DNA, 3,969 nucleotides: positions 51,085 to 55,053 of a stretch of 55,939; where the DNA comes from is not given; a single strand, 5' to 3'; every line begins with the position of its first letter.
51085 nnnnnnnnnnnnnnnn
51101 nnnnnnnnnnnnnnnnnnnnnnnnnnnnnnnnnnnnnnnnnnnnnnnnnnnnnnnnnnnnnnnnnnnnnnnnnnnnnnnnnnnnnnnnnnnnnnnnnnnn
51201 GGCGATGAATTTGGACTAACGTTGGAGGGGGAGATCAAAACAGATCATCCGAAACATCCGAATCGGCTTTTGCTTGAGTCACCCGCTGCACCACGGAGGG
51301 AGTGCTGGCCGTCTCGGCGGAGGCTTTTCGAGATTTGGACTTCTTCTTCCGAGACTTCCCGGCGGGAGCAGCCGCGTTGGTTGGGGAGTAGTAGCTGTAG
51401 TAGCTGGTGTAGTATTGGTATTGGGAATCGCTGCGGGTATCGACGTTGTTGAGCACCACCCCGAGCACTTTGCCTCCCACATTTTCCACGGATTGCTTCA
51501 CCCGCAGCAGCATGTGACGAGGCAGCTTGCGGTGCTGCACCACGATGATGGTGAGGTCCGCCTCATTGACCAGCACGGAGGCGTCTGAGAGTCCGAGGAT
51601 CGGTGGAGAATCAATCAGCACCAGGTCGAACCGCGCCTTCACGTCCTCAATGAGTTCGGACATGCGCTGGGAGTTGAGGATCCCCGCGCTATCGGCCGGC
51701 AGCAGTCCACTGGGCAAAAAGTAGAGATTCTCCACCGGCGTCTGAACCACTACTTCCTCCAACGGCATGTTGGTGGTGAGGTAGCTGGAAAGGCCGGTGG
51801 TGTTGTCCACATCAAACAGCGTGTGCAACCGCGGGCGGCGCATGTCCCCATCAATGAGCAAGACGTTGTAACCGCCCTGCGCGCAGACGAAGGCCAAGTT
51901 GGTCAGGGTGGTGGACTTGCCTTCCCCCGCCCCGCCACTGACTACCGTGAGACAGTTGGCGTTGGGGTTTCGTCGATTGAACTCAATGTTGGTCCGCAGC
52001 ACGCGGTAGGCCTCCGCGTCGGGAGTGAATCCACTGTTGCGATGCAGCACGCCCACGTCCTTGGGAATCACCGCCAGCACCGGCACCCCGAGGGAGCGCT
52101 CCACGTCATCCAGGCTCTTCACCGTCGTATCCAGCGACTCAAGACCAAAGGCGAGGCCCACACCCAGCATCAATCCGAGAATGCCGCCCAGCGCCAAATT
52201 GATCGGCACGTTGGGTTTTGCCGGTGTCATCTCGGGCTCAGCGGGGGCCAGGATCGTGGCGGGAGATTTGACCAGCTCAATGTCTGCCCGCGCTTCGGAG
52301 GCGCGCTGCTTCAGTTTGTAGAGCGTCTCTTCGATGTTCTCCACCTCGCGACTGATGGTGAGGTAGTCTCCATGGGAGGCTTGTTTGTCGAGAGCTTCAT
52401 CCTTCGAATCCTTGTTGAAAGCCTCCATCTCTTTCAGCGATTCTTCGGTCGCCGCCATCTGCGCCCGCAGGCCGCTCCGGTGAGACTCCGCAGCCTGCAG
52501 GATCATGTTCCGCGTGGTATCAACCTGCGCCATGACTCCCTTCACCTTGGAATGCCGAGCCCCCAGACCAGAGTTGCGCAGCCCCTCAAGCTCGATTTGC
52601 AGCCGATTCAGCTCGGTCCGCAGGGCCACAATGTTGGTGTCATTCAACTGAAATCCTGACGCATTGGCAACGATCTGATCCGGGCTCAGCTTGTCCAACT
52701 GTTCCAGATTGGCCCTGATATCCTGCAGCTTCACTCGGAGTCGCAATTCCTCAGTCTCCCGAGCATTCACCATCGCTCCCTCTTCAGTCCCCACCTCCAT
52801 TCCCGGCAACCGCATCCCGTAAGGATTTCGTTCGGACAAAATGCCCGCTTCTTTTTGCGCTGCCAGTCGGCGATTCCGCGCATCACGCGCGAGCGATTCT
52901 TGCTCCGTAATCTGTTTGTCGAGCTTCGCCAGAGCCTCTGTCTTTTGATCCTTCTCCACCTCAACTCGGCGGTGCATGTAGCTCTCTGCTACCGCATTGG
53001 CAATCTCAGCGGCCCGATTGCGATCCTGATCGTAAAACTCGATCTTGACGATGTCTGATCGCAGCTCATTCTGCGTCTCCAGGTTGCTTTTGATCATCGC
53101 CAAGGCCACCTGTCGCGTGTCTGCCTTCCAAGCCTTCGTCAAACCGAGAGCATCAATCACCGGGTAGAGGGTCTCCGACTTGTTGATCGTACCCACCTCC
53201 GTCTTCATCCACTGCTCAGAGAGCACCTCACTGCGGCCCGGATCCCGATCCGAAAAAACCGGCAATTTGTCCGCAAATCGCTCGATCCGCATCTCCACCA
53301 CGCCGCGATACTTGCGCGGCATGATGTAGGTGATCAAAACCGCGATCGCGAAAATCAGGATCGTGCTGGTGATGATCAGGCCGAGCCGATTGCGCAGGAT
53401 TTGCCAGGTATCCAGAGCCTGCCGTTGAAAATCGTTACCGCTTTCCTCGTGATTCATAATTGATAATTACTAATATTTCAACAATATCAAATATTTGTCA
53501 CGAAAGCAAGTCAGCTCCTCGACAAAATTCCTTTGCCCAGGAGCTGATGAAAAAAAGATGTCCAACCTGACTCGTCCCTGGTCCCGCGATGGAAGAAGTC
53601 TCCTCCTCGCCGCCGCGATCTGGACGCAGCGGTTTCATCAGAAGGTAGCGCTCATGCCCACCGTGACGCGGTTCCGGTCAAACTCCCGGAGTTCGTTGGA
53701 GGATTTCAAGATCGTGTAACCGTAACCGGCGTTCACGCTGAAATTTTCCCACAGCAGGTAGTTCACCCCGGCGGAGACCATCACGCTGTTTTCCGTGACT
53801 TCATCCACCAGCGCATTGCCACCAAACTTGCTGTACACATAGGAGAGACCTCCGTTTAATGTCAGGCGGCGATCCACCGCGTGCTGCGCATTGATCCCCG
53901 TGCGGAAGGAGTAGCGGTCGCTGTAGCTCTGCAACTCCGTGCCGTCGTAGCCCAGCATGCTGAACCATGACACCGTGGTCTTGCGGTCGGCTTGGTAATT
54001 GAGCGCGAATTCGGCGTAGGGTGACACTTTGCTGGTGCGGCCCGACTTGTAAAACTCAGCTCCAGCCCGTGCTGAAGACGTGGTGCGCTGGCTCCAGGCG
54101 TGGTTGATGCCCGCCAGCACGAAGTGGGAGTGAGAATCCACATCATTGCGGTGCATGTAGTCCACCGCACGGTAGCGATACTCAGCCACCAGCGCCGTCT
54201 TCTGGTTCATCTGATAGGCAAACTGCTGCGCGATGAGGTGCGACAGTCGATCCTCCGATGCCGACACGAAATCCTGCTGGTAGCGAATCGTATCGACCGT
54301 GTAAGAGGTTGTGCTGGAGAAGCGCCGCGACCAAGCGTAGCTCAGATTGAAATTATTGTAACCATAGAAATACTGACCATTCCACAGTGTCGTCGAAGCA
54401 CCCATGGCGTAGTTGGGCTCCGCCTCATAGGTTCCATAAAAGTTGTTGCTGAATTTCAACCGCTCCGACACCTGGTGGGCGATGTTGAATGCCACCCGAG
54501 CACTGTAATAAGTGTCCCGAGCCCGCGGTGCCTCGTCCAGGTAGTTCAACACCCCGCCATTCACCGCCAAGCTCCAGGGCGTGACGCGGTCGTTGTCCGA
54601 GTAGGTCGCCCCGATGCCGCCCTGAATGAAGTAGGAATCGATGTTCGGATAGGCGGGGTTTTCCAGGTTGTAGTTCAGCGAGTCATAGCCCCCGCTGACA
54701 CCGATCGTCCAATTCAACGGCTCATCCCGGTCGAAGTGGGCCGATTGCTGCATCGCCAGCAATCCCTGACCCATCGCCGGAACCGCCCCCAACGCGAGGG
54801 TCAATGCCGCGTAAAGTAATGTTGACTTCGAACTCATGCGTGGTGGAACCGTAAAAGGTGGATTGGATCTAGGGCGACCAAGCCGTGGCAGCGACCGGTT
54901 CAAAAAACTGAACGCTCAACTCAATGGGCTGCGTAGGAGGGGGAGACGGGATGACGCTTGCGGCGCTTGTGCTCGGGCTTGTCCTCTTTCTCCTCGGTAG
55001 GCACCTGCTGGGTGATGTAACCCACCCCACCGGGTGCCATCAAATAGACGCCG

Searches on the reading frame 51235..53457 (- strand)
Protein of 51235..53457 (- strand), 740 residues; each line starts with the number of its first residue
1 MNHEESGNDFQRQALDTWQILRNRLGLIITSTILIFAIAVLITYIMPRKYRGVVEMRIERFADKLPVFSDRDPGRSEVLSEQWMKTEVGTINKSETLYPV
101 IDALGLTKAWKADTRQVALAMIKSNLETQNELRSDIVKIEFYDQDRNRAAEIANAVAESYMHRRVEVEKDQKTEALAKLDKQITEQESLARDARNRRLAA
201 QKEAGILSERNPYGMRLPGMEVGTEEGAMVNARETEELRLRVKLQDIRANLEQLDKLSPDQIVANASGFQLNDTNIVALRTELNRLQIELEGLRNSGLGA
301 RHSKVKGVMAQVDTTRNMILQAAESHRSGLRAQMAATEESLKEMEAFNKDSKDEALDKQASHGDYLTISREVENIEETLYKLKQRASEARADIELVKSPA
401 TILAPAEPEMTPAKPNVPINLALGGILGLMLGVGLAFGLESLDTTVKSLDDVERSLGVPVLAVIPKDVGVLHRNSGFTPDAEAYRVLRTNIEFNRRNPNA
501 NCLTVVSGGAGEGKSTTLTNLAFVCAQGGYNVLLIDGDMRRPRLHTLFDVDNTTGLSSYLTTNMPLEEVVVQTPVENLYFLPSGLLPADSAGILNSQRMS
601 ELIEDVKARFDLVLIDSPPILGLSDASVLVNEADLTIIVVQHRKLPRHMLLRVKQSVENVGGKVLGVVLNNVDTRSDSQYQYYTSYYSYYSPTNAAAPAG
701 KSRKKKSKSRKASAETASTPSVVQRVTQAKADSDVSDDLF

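Call 8: search_protein_families(library=pfam, proteins=[window:51235-53457:-], max_evalue=0.001)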
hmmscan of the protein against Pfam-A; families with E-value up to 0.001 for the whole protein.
window:51235-53457:- (740 aa): 8 families
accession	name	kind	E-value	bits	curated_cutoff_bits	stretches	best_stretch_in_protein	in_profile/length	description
PF13614.12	AAA_31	-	2.2e-16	60.7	27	1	511-649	12-156/177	AAA domain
PF01656.29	CbiA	-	5.3e-13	49.5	25.4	1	503-683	1-96/125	CobQ/CobB/MinD/ParA nucleotide binding domain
PF10609.15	ParA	-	9.4e-12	45.3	27.1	1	501-671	4-174/246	NUBPL iron-transfer P-loop NTPase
PF25199.1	nSTAND_NTPase5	-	6e-06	26.6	34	1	489-544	30-85/145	Novel STAND NTPase 5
PF06564.18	CBP_BcsQ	-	8.5e-06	25.9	21.3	1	503-654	6-158/234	Cellulose biosynthesis protein BcsQ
PF13807.11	GNVR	-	8.8e-06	26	27.7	1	365-437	6-78/82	G-rich domain on putative tyrosine kinase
PF09140.17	MipZ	-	0.00011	22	20.7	1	510-618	10-108/262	ATPase MipZ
PF24404.1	nSTAND_NTPase7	-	0.0003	20.3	27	1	493-540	4-51/399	Novel STAND NTPase 7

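Call 9: search_protein_families(library=ncbifam, proteins=[window:51235-53457:-], max_evalue=0.01)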
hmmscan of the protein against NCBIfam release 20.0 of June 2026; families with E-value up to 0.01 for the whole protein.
window:51235-53457:- (740 aa): 23 families
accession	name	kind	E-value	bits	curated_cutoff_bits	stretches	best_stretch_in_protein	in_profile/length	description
TIGR01007.1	eps_fam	subfamily_domain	3.3e-52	177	108.05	1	482-686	1-203/204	polysaccharide biosynthesis tyrosine autokinase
TIGR01005.1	eps_transp_fam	subfamily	4.7e-47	160.6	411.7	2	480-689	523-735/754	exopolysaccharide transport protein family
NF007350.0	PRK09841.1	equivalog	4.8e-41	140.7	1248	2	481-690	512-721/726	tyrosine-protein kinase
NF008568.0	PRK11519.1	equivalog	7.6e-39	133.5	1068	1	481-689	507-713/720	tyrosine-protein kinase Wzc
TIGR03018.1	pepcterm_TyrKin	hypoth_equivalog_domain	3.1e-35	121.4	230.65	1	480-670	11-207/207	XrtA-associated tyrosine autokinase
TIGR03029.1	EpsG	equivalog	1.8e-34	119.2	313.8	1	476-671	79-274/274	chain length determinant protein tyrosine kinase EpsG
TIGR03017.1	EpsF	equivalog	8.8e-29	100.5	422.75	1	20-464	9-443/444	chain length determinant protein EpsF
TIGR01969.1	minD_arch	subfamily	5.6e-21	74.9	201.75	1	503-675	3-173/251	cell division ATPase MinD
TIGR03007.1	pepcterm_ChnLen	equivalog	5e-15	54.7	278.85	1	99-466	85-462/498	XrtA system polysaccharide chain length determinant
TIGR01968.1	minD_bact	equivalog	6.7e-14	51.9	212.9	1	501-641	2-142/261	septum site-determining protein MinD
TIGR01006.1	polys_exp_MPA1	subfamily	5.9e-11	42.2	296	1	383-466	141-223/226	CspC family polysaccharide chain length determinant protein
NF041864.1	EpsV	equivalog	2.8e-08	32.8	800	1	112-463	141-480/484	PCP family exopolysaccharide biosynthesis protein EpsV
NF041136.1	MrpORP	equivalog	2.9e-08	33.4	450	1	502-670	7-176/365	iron-sulfur cluster carrier protein MrpORP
NF041546.1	ParA_partition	equivalog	3.8e-08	33.1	180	0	505-539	4-38/203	ParA family partition ATPase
TIGR03371.1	cellulose_yhjQ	equivalog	9.1e-08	31.9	157.85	1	503-676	4-182/246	cellulose biosynthesis protein BcsQ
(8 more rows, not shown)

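Call 16: find_encoding_contigs(protein=window:51235-53457:-, flank=10000, max_places=2)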
Protein window:51235-53457:- (740 aa): 3 contigs read that carry it; 2 places shown.
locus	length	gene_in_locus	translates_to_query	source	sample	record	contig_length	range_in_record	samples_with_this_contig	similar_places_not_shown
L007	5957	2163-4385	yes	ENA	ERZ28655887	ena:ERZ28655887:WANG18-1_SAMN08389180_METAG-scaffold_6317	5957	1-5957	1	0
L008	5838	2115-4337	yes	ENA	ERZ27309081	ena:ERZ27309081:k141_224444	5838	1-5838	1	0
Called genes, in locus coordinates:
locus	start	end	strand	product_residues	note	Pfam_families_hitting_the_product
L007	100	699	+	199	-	-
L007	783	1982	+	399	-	PF04338:DUF481 (faint), PF10082:BBP2_2, PF13505:OMP_b-brl (weak)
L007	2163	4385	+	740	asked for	PF13807:GNVR (weak), PF25199:nSTAND_NTPase5 (weak), PF01656:CbiA, PF06564:CBP_BcsQ (weak), PF10609:ParA, PF13614:AAA_31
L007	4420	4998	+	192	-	PF02563:Poly_export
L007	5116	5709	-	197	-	PF07638:Sigma70_ECF (weak), PF04542:Sigma70_r2, PF08281:Sigma70_r4_2, PF04545:Sigma70_r4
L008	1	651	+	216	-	?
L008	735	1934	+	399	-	PF04338:DUF481 (faint), PF10082:BBP2_2, PF13505:OMP_b-brl (weak)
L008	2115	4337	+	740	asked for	PF13807:GNVR (weak), PF25199:nSTAND_NTPase5 (weak), PF01656:CbiA, PF06564:CBP_BcsQ (weak), PF10609:ParA, PF13614:AAA_31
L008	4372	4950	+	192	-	PF02563:Poly_export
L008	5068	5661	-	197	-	PF07638:Sigma70_ECF (weak), PF04542:Sigma70_r2, PF08281:Sigma70_r4_2, PF04545:Sigma70_r4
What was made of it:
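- Tried and rejected: Extending the window to look for an exosortase: the look-up returned only short contigs covering the same genes (call 16).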

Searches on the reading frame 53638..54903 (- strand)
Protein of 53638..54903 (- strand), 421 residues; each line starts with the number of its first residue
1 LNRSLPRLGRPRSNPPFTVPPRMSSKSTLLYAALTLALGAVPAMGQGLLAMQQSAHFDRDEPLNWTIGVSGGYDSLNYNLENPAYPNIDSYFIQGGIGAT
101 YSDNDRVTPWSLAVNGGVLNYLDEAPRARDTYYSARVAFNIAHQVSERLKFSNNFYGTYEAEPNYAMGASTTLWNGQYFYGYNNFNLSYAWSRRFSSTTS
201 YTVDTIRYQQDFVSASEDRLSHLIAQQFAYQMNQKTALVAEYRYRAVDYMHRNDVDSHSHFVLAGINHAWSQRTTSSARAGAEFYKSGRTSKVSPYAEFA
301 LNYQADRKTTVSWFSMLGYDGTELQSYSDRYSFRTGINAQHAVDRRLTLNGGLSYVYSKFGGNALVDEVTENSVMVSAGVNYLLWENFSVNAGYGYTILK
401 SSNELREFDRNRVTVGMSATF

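Call 8: search_protein_families(library=pfam, proteins=[window:53638-54903:-], max_evalue=0.001)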
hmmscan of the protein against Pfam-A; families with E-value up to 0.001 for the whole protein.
window:53638-54903:- (421 aa): 4 families
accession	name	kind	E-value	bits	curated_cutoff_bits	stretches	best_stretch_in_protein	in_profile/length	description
PF10082.15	BBP2_2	-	7.6e-11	41.9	23.7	1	295-419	256-376/378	Putative beta-barrel porin 2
PF13505.12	OMP_b-brl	-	1.8e-08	35.2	28.7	1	295-421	44-175/175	Outer membrane protein beta-barrel domain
PF04338.18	DUF481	-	2.1e-08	34.9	21.1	1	91-173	86-169/210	Protein of unknown function, DUF481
PF03797.25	Autotransporter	-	0.00016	22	26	0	328-403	23-95/255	Autotransporter beta-domain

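Call 9: search_protein_families(library=ncbifam, proteins=[window:53638-54903:-], max_evalue=0.01)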
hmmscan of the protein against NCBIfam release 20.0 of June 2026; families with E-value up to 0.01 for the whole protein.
window:53638-54903:- (421 aa): 0 families
